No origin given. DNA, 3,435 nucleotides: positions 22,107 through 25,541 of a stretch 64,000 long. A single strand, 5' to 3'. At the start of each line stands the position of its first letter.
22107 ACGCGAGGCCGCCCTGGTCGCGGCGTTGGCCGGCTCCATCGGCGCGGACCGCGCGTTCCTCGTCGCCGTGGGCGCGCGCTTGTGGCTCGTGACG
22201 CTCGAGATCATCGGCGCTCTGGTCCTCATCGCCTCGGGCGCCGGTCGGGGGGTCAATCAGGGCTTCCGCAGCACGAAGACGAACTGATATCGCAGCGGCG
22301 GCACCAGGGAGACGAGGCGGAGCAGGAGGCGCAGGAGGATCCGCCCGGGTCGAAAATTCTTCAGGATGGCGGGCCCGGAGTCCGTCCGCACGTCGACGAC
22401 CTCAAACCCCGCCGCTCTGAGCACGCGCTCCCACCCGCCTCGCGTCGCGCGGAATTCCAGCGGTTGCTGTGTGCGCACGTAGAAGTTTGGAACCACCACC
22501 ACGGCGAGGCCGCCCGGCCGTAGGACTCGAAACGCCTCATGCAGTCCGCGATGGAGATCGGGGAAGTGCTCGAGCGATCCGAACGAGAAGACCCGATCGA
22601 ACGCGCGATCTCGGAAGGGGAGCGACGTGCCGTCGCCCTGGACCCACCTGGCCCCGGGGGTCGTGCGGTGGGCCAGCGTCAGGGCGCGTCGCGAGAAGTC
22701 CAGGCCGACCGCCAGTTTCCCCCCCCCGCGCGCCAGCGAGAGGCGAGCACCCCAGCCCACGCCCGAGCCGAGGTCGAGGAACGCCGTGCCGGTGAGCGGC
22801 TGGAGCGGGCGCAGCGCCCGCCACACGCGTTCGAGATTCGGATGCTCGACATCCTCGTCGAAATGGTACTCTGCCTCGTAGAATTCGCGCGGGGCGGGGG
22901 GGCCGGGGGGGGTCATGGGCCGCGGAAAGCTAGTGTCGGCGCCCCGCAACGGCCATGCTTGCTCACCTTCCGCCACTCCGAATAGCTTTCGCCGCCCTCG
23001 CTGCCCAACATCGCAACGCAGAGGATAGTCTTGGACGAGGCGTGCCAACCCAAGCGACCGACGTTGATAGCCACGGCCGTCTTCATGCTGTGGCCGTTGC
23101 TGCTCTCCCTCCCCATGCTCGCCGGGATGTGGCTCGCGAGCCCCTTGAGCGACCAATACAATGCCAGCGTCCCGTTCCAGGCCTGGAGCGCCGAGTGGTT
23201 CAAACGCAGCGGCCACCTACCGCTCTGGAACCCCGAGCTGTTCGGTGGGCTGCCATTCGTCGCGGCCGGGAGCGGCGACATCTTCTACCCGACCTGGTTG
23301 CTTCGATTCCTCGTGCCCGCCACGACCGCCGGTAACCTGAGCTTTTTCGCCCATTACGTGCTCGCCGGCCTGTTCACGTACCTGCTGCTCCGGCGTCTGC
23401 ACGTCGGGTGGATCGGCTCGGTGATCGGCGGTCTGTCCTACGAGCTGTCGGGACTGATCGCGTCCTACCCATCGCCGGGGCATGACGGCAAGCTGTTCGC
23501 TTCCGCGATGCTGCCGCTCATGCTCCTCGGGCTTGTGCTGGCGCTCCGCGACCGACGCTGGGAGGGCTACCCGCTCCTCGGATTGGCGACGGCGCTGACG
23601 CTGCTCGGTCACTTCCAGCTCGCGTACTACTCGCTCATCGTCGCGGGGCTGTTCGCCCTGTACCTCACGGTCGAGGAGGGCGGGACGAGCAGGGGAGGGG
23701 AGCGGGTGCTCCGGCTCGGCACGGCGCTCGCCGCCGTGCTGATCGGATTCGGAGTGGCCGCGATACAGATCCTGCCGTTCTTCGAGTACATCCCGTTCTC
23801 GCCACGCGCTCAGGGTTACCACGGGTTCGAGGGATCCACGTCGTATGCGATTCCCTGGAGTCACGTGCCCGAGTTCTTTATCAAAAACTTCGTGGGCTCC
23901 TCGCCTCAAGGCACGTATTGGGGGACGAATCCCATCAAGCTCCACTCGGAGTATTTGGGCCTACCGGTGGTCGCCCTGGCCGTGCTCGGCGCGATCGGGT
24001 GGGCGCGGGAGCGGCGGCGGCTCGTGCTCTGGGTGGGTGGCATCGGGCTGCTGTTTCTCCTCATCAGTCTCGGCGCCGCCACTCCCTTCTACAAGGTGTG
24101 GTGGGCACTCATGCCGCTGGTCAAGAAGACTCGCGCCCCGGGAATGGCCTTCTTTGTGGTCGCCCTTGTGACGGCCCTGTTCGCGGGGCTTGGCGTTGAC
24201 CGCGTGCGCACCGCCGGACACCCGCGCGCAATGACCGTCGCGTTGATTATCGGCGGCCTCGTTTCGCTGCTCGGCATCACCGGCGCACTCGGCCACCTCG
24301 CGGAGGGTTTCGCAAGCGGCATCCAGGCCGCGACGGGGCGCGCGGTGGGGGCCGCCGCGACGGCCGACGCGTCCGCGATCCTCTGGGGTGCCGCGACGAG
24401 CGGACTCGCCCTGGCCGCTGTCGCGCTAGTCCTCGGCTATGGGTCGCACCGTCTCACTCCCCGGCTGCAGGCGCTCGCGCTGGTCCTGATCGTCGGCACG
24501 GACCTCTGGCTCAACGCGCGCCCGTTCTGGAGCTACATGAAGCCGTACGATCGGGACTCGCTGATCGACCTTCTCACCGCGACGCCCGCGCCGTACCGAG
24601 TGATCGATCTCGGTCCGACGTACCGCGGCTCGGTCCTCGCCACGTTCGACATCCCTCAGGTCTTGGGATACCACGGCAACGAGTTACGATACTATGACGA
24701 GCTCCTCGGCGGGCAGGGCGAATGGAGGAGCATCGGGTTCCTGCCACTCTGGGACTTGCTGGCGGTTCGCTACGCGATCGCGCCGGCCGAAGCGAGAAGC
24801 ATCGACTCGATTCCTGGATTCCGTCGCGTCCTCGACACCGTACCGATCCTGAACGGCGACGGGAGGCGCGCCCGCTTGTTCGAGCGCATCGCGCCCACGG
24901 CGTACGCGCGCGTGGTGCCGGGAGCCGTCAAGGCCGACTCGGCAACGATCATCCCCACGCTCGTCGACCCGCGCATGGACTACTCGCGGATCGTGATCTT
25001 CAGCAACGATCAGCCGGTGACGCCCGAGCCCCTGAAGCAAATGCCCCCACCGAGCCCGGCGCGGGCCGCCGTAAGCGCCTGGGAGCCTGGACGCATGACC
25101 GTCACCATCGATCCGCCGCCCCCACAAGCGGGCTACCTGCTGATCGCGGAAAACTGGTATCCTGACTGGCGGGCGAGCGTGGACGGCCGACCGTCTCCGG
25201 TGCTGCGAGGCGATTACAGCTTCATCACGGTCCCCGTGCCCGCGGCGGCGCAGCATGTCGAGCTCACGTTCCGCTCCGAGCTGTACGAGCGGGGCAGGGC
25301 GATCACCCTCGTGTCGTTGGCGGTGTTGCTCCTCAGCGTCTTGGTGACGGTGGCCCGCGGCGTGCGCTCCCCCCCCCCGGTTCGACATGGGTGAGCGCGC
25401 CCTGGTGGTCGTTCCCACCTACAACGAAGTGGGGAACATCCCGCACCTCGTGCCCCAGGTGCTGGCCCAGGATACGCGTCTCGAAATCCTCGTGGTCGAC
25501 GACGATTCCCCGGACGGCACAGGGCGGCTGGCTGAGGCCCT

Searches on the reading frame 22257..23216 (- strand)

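Call 63: search_protein_families(library=ncbifam, proteins=[window:22257-23216:-], max_evalue=0.001)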
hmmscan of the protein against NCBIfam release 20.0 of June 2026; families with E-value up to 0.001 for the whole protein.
window:22257-23216:- (319 aa): 23 families
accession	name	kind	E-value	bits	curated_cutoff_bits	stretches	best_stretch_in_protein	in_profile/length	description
NF045667.1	MTase_DVU1556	equivalog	2.3e-17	63.2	155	1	133-274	13-163/213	DVU_1556 family methyltransferase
NF001241.0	PRK00216.1-2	equivalog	1.2e-14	54.6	327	1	125-250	32-155/231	demethylmenaquinone methyltransferase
TIGR01934.1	MenG_MenH_UbiE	subfamily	3.7e-12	46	158.35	1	128-241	23-142/223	ubiquinone/menaquinone biosynthesis methyltransferase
NF045823.1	PthPhpthDimycoMt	equivalog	1.2e-11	44.3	300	1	141-239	65-165/256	phthiotriol/phenolphthiotriol dimycocerosates methyltransferase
NF045825.1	FAmtase_mtf2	equivalog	2.6e-11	43.2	400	1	141-238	57-156/248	fatty-acid O-methyltransferase Mtf2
NF001244.0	PRK00216.1-5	equivalog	9.4e-11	41.4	216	1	128-241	32-154/236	bifunctional demethylmenaquinone methyltransferase/2-methoxy-6-polyprenyl-1,4-benzoquinol methylase UbiE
NF041537.1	ArsM_AhpD_UU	exception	1.7e-10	40.2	510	1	142-240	76-180/345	arsenite methyltransferase/AhpD domain selenoprotein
TIGR02072.1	BioC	equivalog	6.7e-10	39.2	184.95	1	144-240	36-132/244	malonyl-ACP O-methyltransferase BioC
NF007610.0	PRK10258.1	equivalog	9.7e-10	38.2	342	1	144-237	44-135/251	malonyl-ACP O-methyltransferase BioC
NF008823.0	PRK11873.1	subfamily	2.3e-09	37.2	263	1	142-240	77-181/272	arsenite methyltransferase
NF001243.0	PRK00216.1-4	equivalog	2.7e-09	36.7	235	1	131-241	34-152/237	demethylmenaquinone methyltransferase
NF047649.1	MTase_UXPK_star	exception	2.2e-08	33.5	460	1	138-240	75-181/283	methyltransferase/UXPK-star double selenoprotein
TIGR02752.1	MenG_heptapren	equivalog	6.9e-08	32.3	419.85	1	135-241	38-150/231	demethylmenaquinone methyltransferase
NF041536.1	ArsM_DUF2284_UU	exception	1.7e-07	30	575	1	143-241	77-181/459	arsenite methyltransferase/DUF2284 domain selenoprotein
NF001242.0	PRK00216.1-3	equivalog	1.4e-06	27.9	351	1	127-240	51-175/258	bifunctional demethylmenaquinone methyltransferase/2-methoxy-6-polyprenyl-1,4-benzoquinol methylase UbiE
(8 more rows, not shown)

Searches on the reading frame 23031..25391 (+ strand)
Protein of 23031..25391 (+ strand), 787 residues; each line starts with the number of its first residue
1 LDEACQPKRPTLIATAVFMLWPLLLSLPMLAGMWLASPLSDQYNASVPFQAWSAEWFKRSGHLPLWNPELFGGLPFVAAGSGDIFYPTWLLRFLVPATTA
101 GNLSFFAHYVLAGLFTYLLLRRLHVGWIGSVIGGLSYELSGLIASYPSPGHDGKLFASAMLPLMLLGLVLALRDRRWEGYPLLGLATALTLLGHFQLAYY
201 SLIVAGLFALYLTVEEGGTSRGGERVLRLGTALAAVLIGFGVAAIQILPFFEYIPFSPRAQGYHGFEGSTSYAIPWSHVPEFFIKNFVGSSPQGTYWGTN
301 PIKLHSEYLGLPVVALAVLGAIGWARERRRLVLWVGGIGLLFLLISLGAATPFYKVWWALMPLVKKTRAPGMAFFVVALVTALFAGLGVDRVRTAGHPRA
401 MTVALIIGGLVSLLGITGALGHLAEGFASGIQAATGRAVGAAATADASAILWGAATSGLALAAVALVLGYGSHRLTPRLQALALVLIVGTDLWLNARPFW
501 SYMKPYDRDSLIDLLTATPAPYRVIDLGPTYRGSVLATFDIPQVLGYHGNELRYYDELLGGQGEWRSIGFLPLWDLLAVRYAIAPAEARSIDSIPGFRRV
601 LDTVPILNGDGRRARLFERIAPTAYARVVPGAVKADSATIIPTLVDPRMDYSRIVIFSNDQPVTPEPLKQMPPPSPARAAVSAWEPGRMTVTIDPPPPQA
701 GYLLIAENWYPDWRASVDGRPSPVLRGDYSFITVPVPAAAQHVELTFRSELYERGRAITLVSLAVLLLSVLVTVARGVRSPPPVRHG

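Call 63: search_protein_families(library=ncbifam, proteins=[window:23031-25391:+], max_evalue=0.001)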
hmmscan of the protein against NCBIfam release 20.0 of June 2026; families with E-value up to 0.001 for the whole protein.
window:23031-25391:+ (787 aa): 2 families
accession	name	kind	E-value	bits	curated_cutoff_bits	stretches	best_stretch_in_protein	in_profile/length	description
NF047589.1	GlcsyltransPgfM1Strep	equivalog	5.1e-06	24.8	1400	0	710-768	891-949/955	glycosyltransferase PgfM1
NF047590.1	GlcsyltransPgfM2Strep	equivalog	0.00076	17.8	1500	0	111-311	132-322/884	glycosyltransferase PgfM2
